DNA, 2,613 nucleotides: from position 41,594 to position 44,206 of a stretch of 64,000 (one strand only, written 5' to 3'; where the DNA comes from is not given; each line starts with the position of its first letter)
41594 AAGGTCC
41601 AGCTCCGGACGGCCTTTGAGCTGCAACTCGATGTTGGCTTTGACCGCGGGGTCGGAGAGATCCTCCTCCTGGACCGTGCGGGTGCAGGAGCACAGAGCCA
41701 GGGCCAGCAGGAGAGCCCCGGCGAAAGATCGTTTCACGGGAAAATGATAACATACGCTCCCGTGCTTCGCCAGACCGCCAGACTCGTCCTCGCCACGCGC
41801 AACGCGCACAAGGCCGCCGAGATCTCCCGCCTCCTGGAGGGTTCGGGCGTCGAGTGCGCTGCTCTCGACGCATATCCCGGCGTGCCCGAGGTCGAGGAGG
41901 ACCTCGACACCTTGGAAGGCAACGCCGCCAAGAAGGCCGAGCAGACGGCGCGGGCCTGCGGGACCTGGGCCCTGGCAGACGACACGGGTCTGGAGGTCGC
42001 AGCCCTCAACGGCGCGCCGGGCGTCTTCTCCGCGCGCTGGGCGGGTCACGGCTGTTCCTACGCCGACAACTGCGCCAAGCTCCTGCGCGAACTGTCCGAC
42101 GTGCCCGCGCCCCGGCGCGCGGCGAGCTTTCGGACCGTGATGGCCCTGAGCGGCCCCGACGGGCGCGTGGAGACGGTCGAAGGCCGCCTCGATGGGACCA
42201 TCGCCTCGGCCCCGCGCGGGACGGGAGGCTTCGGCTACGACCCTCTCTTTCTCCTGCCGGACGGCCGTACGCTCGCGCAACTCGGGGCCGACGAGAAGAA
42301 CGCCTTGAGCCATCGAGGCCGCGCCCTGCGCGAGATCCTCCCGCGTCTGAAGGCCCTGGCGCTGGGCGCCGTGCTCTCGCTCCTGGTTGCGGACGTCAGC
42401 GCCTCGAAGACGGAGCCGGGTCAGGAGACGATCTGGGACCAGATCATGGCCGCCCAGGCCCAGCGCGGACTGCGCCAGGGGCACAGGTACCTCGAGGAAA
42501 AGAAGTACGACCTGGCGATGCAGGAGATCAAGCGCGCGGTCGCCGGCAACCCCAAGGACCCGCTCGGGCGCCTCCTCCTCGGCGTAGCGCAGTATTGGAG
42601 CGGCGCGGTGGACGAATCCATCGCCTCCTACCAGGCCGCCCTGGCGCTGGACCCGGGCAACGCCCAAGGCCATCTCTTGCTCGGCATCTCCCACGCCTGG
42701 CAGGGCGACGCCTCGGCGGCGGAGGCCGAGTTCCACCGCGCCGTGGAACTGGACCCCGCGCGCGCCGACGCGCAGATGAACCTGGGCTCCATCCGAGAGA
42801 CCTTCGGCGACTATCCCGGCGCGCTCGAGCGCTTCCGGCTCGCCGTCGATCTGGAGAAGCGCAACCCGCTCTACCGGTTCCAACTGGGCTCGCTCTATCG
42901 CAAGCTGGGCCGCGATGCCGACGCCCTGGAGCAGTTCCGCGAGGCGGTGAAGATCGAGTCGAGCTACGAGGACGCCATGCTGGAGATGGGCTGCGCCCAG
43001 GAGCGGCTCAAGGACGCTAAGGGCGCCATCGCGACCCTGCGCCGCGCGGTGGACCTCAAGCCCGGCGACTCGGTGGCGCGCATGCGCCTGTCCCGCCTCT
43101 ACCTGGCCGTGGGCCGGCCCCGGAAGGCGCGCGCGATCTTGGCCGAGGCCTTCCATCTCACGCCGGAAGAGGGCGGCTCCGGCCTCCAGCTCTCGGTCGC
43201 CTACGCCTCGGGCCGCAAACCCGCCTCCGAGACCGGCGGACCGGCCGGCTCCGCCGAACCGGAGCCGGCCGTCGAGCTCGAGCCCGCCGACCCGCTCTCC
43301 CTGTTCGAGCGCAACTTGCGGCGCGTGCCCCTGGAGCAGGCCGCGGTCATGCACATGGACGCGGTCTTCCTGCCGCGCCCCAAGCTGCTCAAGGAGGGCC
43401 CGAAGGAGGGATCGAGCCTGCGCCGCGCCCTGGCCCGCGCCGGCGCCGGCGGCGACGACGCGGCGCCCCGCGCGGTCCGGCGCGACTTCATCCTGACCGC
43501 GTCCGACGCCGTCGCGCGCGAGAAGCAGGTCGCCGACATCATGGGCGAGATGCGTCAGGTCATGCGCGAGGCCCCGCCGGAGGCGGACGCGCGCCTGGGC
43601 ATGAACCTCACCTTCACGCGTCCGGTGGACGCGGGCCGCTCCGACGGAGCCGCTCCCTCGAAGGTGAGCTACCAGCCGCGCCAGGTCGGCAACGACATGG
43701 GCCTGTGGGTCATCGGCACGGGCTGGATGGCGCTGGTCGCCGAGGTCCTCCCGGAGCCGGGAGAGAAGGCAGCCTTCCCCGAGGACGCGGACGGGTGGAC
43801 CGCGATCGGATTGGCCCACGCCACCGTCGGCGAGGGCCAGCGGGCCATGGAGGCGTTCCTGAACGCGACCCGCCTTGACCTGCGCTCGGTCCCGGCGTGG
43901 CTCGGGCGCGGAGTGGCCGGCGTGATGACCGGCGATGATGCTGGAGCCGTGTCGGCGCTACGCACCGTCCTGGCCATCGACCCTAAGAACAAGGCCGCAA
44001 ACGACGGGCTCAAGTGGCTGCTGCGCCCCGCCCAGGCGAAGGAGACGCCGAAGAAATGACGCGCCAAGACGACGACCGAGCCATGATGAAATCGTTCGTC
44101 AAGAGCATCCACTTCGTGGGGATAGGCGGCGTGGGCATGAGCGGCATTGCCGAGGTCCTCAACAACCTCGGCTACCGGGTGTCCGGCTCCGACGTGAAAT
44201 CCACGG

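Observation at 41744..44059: In-frame fusion of RdgB/Ham1 dITP/XTP pyrophosphatase to a signal-like segment and a large TPR domain, with near-zero spacing to a divergent BON-lipoprotein gene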

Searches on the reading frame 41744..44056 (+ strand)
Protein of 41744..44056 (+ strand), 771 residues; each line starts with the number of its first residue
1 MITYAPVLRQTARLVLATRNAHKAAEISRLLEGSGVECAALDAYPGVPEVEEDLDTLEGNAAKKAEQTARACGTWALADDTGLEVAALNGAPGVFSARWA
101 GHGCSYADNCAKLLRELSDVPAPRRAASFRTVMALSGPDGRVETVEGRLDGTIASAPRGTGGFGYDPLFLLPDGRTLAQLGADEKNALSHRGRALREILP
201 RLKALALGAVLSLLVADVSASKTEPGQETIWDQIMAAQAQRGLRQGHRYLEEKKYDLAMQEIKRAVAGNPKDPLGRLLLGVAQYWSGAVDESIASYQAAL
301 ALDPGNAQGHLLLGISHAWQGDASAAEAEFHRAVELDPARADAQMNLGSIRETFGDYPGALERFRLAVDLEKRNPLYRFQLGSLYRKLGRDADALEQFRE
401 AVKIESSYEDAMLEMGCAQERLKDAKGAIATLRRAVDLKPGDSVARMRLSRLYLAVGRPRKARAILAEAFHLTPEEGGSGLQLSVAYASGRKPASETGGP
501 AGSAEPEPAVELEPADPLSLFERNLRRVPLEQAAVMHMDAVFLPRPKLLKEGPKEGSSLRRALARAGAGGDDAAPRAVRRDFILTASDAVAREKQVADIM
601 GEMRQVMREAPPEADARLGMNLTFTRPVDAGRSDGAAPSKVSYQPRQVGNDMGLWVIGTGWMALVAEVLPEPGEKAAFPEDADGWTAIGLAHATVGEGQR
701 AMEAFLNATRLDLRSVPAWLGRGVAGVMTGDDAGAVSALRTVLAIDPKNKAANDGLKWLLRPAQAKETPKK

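Call 3: search_protein_families(library=pfam, proteins=[window:41744-44056:+], max_evalue=0.01)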
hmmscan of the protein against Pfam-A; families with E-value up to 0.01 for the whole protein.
window:41744-44056:+ (771 aa): 23 families
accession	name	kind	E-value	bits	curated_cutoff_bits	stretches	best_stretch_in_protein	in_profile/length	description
PF01725.21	Ham1p_like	-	2e-60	204.3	22.5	1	14-199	1-184/186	Ham1 family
PF13414.12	TPR_11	-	1.3e-29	102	26.8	4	287-321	8-42/42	TPR repeat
PF07719.23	TPR_2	-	3.3e-29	99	27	2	377-405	3-31/34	Tetratricopeptide repeat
PF13432.12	TPR_16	-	1.7e-27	95.9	32.7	4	312-369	2-59/65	Tetratricopeptide repeat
PF14559.12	TPR_19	-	4.1e-24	85.1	25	3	423-469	5-51/68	Tetratricopeptide repeat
PF13181.12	TPR_8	-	1.1e-21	75.5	25.7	1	379-406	5-32/34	Tetratricopeptide repeat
PF13428.12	TPR_14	-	2.6e-21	74.4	23.5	0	309-349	3-43/44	Tetratricopeptide repeat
PF00515.34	TPR_1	-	1.6e-20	72.4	27.8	1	379-407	5-33/34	Tetratricopeptide repeat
PF13431.12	TPR_17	-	8.7e-14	51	24.4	0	296-317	2-23/34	Tetratricopeptide repeat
PF23914.1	TPR_CcmH_CycH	-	3.6e-13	50.1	42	1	679-752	47-123/158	Cytochrome c-type biogenesis protein H TPR domain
PF13424.12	TPR_12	-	2e-10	41.2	30.1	1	311-370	7-74/77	Tetratricopeptide repeat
PF13174.12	TPR_6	-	2.1e-10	41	26.3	0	410-437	1-28/33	Tetratricopeptide repeat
PF13371.12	TPR_9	-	4.7e-10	39.8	35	1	247-308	3-64/73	Tetratricopeptide repeat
PF13176.12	TPR_7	-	3.7e-09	36.4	27.9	0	380-400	4-24/36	Tetratricopeptide repeat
PF14561.12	TPR_20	-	3.8e-07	30.8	25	0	425-469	4-48/90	Tetratricopeptide repeat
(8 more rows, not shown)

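Call 4: search_protein_families(library=ncbifam, proteins=[window:41744-44056:+], max_evalue=0.01)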
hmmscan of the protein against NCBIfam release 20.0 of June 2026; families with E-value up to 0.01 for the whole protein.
window:41744-44056:+ (771 aa): 33 families (the best 25 are shown)
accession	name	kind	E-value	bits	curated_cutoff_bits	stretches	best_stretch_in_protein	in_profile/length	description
NF011397.0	PRK14822.1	equivalog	5.8e-64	215.1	234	1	13-203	3-194/201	XTP/dITP diphosphatase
NF002698.0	PRK02491.1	equivalog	2.6e-45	154.9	301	1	14-199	130-317/328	nucleoside-triphosphate diphosphatase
NF011401.0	PRK14826.1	equivalog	5.6e-45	153.5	268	1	9-205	6-219/226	putative deoxyribonucleotide triphosphate pyrophosphatase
NF011398.0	PRK14823.1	equivalog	6.8e-45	153.2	272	1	13-201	2-187/191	non-canonical purine NTP diphosphatase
TIGR00042.1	TIGR00042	equivalog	1.9e-43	148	145.35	1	14-199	2-180/184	RdgB/HAM1 family non-canonical purine NTP pyrophosphatase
NF011399.0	PRK14824.1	subfamily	1.2e-38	132.6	267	1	12-205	3-203/206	putative deoxyribonucleotide triphosphate pyrophosphatase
NF040959.1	MamA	equivalog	2.6e-29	102.2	200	3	309-439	73-203/204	magnetosome protein MamA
TIGR02917.1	PEP_TPR_lipo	equivalog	7.3e-28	96.9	312.2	1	249-492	339-582/899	XrtA/PEP-CTERM system TPR-repeat protein PrsT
NF011396.0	PRK14821.1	equivalog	2.2e-27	95.8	203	1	13-200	2-178/185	XTP/dITP diphosphatase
TIGR02521.1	type_IV_pilW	equivalog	7.2e-24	84.6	154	2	307-485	31-210/234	type IV pilus biogenesis/stability protein PilW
TIGR02552.1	LcrH_SycD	equivalog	5.6e-21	74.7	104.8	3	320-407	31-118/136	SycD/LcrH family type III secretion system chaperone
NF033762.1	social_mot_Tgl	equivalog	1.9e-13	50.4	225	2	279-366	37-125/252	social motility TPR repeat lipoprotein Tgl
NF011400.0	PRK14825.1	equivalog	1.1e-12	48.1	246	1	14-196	4-188/199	putative deoxyribonucleotide triphosphate pyrophosphatase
TIGR02795.1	tol_pal_ybgF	equivalog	9.7e-12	45.5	90.1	1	378-445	42-112/119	tol-pal system protein YbgF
NF033758.1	gliding_GltE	equivalog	3.5e-11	42.7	225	1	311-444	226-359/411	adventurous gliding motility TPR repeat lipoprotein GltE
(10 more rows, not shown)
